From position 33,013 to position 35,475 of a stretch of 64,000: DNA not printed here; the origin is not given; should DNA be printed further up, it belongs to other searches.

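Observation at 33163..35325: T9SS-sorted trypsin-fold protease inside a B12 locus: candidate corrinoid-liberating protease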

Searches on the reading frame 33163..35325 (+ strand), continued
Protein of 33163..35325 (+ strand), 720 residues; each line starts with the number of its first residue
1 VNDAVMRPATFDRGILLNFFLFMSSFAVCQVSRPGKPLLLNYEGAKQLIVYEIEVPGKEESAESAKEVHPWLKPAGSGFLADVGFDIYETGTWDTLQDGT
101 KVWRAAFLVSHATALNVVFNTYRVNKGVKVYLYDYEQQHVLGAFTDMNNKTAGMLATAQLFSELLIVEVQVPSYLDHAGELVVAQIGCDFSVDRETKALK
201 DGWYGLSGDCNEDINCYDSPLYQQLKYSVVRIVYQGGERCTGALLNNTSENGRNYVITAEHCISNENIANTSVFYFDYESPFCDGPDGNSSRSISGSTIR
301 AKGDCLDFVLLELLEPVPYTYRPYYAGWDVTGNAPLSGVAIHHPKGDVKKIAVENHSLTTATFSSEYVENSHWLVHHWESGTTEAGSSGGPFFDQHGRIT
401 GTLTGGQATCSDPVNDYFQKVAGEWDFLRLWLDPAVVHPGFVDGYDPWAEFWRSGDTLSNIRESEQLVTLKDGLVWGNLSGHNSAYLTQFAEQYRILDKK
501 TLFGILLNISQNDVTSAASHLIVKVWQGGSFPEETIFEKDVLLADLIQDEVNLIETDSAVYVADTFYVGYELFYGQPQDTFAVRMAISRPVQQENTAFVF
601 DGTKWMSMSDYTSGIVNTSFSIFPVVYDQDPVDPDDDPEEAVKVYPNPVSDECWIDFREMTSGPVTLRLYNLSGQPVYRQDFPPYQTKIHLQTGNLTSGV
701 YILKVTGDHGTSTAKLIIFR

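Call 10: find_related_loci(query=A1, collection=genome_contigs, flank=10000)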
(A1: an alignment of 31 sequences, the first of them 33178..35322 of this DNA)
Query A1 (715 aa) in genome_contigs; peptide patterns used: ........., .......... (x = any residue, [..] = any of these).
600 stretches matched a pattern (row limit reached: there are more); 594 encode a relative of the query (tblastn E <= 1e-3); the best 80 are kept; 80 distinct loci.
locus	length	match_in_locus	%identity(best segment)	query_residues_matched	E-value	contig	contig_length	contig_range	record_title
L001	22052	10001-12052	50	25-700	0e+0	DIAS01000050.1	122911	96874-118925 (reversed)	MAG TPA_asm: Bacteroidales bacterium UBA5072 UBA5072_contig_2811, whole genome shotgun sequence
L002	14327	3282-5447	46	2-715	0e+0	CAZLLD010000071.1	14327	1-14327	MAG TPA_asm: uncultured Bacteroidales bacterium isolate SRP192927_co6_437 genome assembly, contig: NODE_10093_length_143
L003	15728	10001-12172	47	1-715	0e+0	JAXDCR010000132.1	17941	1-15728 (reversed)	MAG: Bacteroidales bacterium isolate POMEDNA-B49 Raw2_k127_766161, whole genome shotgun sequence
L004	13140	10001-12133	40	10-715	3e-180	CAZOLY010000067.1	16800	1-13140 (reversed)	MAG TPA_asm: uncultured Bacteroidales bacterium isolate SRP214966_co4_484 genome assembly, contig: NODE_3025_length_1680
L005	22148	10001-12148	40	11-715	5e-176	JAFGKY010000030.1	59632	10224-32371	MAG: Bacteroidales bacterium isolate Zod_Metabat.37 k87_1909003, whole genome shotgun sequence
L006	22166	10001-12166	40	11-715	9e-169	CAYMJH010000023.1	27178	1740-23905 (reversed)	MAG TPA_asm: uncultured Bacteroidales bacterium isolate SRP192927_co7_187 genome assembly, contig: NODE_2958_length_2717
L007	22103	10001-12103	40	24-713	2e-168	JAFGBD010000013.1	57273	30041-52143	MAG: Bacteroidales bacterium isolate Zod_Metabat.1005 k87_1009330, whole genome shotgun sequence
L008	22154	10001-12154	39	6-715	3e-164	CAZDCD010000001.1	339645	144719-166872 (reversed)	MAG TPA_asm: uncultured Bacteroidales bacterium isolate binchicken_co129_272 genome assembly, contig: NODE_3_length_3396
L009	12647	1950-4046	34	22-712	5e-130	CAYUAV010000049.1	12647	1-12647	MAG TPA_asm: uncultured Bacteroidales bacterium isolate SRP214966_co4_214 genome assembly, contig: NODE_5005_length_1264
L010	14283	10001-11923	38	88-712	2e-129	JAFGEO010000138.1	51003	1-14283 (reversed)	MAG: Bacteroidales bacterium isolate Zod_Metabat.1236 k87_11779974, whole genome shotgun sequence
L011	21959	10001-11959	36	78-713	3e-129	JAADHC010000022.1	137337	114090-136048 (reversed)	MAG: Chlorobiota bacterium isolate M_MetaBat.158 contig-127_25, whole genome shotgun sequence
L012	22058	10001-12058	35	50-713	3e-127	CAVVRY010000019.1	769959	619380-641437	MAG: uncultured Bacteroidales bacterium isolate MFD03804.bin.1.166 genome assembly, contig: contig_8847, whole genome sh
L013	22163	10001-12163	35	1-715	7e-127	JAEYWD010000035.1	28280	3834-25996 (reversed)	MAG: Bacteroidetes bacterium isolate OH_CBlB_256 k127_1446806, whole genome shotgun sequence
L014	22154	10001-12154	35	1-715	1e-126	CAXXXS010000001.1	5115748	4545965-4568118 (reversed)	MAG: Bacteroidales bacterium isolate cfd47556-b600-40b4-9185-b1262979a081 genome assembly, contig: contig_1, whole genom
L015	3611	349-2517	35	10-713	1e-129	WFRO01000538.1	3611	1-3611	MAG: Bacteroidales bacterium isolate S015_12 k151_95495, whole genome shotgun sequence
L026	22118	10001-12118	32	11-701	1e-109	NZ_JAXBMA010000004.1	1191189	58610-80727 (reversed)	Draconibacterium sp. IB214405 contig_4, whole genome shotgun sequence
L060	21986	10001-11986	34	50-713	2e-97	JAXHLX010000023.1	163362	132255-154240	MAG: Bacteroidales bacterium isolate Salar_de_Ascotan_soil_MAG_ASO36 contig_3690_polypolish, whole genome shotgun sequen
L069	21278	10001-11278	40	23-444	2e-86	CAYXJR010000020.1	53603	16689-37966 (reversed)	MAG TPA_asm: uncultured Porphyromonadaceae bacterium isolate SRP178699_co1_495 genome assembly, contig: NODE_529_length_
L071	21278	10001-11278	40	25-442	4e-86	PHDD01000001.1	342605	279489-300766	MAG: Bacteroidetes bacterium HGW-Bacteroidetes-4 08E140C01_z5_2013_Ig3399_v2_scaffold_12, whole genome shotgun sequence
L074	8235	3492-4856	40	9-442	4e-85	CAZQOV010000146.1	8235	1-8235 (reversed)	MAG TPA_asm: uncultured Bacteroidaceae bacterium isolate SRP252850_co1_64 genome assembly, contig: NODE_16597_length_823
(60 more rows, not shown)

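Call 27: find_encoding_contigs(protein=P0092, flank=9000, max_places=2)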
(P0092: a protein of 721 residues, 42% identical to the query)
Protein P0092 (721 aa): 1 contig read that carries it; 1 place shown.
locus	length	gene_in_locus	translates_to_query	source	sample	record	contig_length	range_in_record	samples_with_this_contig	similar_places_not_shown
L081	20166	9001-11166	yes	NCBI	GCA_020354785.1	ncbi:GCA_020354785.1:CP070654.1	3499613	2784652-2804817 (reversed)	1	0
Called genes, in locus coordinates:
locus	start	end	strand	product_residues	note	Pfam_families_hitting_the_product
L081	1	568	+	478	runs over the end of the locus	-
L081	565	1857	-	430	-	-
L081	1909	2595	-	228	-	PF02463:SMC_N, PF00005:ABC_tran, PF13304:AAA_21 (weak)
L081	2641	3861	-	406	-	PF12704:MacB_PCD, PF02687:FtsX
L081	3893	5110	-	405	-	PF12704:MacB_PCD, PF02687:FtsX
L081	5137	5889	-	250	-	PF17131:TP_0789-like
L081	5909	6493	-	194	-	PF00440:TetR_N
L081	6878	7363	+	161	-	PF04542:Sigma70_r2, PF08281:Sigma70_r4_2, PF04545:Sigma70_r4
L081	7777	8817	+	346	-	PF00356:LacI, PF00532:Peripla_BP_1, PF13407:Peripla_BP_4, PF13377:Peripla_BP_3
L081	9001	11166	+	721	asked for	PF00089:Trypsin (weak), PF13365:Trypsin_2, PF18962:Por_Secre_tail (weak)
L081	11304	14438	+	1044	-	PF13620:CarboxypepD_reg (faint), PF07719:TPR_2 (faint), PF13181:TPR_8 (faint), PF13414:TPR_11 (faint), PF13424:TPR_12 (faint), PF13428:TPR_14 (faint), PF13432:TPR_16 (faint), PF00515:TPR_1 (weak), +1 more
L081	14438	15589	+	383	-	PF01497:Peripla_BP_2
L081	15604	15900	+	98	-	-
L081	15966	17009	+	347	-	PF01032:FecCD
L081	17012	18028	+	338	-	PF00005:ABC_tran, PF13304:AAA_21 (weak)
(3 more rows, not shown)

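Call 28: find_encoding_contigs(protein=P0042, flank=9000, max_places=2)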
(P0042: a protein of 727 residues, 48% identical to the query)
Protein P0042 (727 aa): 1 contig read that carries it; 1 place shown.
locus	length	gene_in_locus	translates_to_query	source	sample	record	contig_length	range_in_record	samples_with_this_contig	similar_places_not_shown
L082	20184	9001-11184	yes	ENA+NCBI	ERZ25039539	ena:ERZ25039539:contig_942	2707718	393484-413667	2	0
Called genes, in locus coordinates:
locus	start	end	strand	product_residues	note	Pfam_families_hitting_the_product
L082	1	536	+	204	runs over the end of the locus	PF02472:ExbD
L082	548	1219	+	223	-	PF02472:ExbD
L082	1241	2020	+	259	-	PF28545:1TM_TonB_rel, PF03544:TonB_C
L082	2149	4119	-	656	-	PF22745:Nlig-Ia, PF01653:DNA_ligase_aden, PF03120:OB_DNA_ligase, PF03119:DNA_ligase_ZBD, PF14520:HHH_5 (faint), PF12826:HHH_2, PF00533:BRCT, PF12738:PTCB-BRCT (faint)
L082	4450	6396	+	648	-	PF07715:Plug, PF00593:TonB_dep_Rec_b-barrel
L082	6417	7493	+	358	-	PF16819:DUF5074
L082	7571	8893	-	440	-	PF01408:GFO_IDH_MocA, PF19051:GFO_IDH_MocA_C2, PF22725:GFO_IDH_MocA_C3 (weak)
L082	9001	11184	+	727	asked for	PF13365:Trypsin_2 (weak), PF18962:Por_Secre_tail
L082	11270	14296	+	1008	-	PF13432:TPR_16 (faint), PF00515:TPR_1 (faint), PF07719:TPR_2 (faint), PF13181:TPR_8 (faint), PF13414:TPR_11 (faint), PF13428:TPR_14 (faint)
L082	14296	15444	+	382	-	PF01497:Peripla_BP_2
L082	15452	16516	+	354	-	PF01032:FecCD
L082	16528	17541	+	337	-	PF00005:ABC_tran, PF02463:SMC_N (faint), PF13304:AAA_21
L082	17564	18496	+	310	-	PF00535:Glycos_transf_2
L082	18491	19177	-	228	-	PF10677:DUF2490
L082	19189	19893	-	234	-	PF16316:DUF4956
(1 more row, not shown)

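Call 29: predict_structure(alignment_id=A3)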
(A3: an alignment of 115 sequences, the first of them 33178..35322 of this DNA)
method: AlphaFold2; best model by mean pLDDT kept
length: 715 residues; sequences in the alignment: 115
mean_pLDDT: 86.0   pTM: 0.77
mean pLDDT of the five models: 86.0, 85.8, 85.4, 84.7, 83.5
residues with pLDDT >= 90: 397; 70-90: 237; 50-70: 48; < 50: 33
segments of 3 or more residues with pLDDT < 50: 1-3, 17-26, 56-62, 189-194, 627-633
pLDDT, mean of each block of 10 residues (from residue 1): 56 51 47 86 91 50 67 85 94 92 90 93 92 87 83 89 94 94 72 55 83 94 94 91 87 95 92 84 75 91 93 83 96 95 92 95 95 94 96 97 91 95 89 89 76 88 89 93 96 89 92 91 94 90 85 83 95 91 78 94 92 94 62 66 80 83 94 91 87 93 86 85
secondary structure, 60 per line:
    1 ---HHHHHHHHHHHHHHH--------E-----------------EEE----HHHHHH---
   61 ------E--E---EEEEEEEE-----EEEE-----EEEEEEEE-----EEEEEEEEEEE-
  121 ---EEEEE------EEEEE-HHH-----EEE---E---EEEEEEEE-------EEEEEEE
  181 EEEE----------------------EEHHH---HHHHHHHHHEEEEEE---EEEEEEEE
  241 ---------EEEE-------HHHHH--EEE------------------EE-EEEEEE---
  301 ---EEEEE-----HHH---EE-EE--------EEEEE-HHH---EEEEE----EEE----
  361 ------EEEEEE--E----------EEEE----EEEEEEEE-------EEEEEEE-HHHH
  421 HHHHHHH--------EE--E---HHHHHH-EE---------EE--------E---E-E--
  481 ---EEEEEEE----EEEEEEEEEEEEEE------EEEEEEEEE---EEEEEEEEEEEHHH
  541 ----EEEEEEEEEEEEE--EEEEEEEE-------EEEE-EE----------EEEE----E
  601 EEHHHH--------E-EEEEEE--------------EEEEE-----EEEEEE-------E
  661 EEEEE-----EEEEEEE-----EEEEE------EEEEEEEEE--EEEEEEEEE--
elements in order (helices of 4 or more, strands of 3 or more residues): H4-18 E45-47 H52-57 E74-81 E87-90 E96-103 E109-119 E124-128 E135-139 E149-151 E159-166 E174-184 H215-223 E224-229 E233-240 E250-253 H261-265 E268-270 E292-297 E304-308 E333-337 E345-349 E354-356 E367-372 E386-389 E394-401 E409-415 H417-427 H444-449 E484-490 E495-508 E515-523 E527-537 E545-557 E560-567 E575-578 E592-595 E600-602 H603-606 E617-622 E637-641 E647-652 E660-665 E671-677 E683-687 E694-702 E705-713

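Call 31: fold_search(model_id=the predicted structure, library=pdb)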
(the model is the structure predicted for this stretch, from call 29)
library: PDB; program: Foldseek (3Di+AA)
matches with E <= 10: 1751; with E <= 0.001: 188
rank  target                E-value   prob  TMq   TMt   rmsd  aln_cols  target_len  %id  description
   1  4nsy_A                3.6e-20  1.00  0.32  0.85   2.3       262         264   32  Wild-type lysobacter enzymogenes lysc endoproteinase covalently inhibited by TLCK (released 2014-04-23)
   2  4nsv_A                5.2e-20  1.00  0.32  0.86   2.2       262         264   32  Lysobacter enzymogenes lysc endoproteinase K30R mutant covalently inhibited by TLCK (released 2014-04-23)
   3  4nsy_B                5.2e-20  1.00  0.32  0.85   2.3       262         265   32  Wild-type lysobacter enzymogenes lysc endoproteinase covalently inhibited by TLCK (released 2014-04-23)
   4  1arb                  9.7e-20  1.00  0.32  0.86   2.3       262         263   31  THE PRIMARY STRUCTURE AND STRUCTURAL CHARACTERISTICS OF ACHROMOBACTER LYTICUS PROTEASE I, A LYSINE-SPECIFIC SERINE PROTE (released 1993-10-31)
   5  9euj_G                6.7e-07  0.99  0.18  0.16  41.3       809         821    9  Cryo-EM structure of Staphylococcus aureus bacteriophage phi812 baseplate in the post-contraction state - sheath initi (released 2025-04-09)
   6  7s7k_A                1.1e-06  0.91  0.12  0.15  41.3       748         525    7  Crystal structure of the EphB2 extracellular domain (released 2021-10-27)
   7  6bqm                  1.3e-06  1.00  0.21  0.31  19.7       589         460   10  Secreted serine protease VesC from Vibrio cholerae (released 2018-11-28)
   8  2bdg_A                2.7e-06  1.00  0.21  0.58   5.5       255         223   15  Human Kallikrein 4 complex with nickel and p-aminobenzamidine (released 2006-10-03)
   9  9vql_A                2.8e-06  0.60  0.11  0.10  28.5       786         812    8  Cryo-EM structure of the dimeric Elapor1 mutant (released 2025-07-23)
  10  9nrc_A                3.3e-06  1.00  0.21  0.21  21.6       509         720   12  TMPRSS6 in complex with REGN7999 Fab and REGN8023 Fab (released 2025-07-09)
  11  1ppz                  3.5e-06  1.00  0.23  0.65   4.7       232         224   18  Trypsin complexes at atomic and ultra-high resolution (released 2003-11-11)
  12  1try                  3.7e-06  1.00  0.23  0.64   4.8       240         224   20  STRUCTURE OF INHIBITED TRYPSIN FROM FUSARIUM OXYSPORUM AT 1.55 ANGSTROMS (released 1996-01-01)
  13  5a0a_E                4.5e-06  1.00  0.22  0.64   5.0       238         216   17  Crystal Structure of human neutrophil elastase in complex with a dihydropyrimidone inhibitor (released 2015-08-19)
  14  2z9i_C                5.8e-06  1.00  0.22  0.56   4.0       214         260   14  Crystal structure of RV0983 from Mycobacterium tuberculosis- Proteolytically active form (released 2008-06-10)
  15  9e7m_Ja               6.1e-06  0.69  0.11  0.10  37.7       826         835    9  In situ cryoEM structure of bacteriophage Ur-lambda tail tip complex (released 2025-11-05)
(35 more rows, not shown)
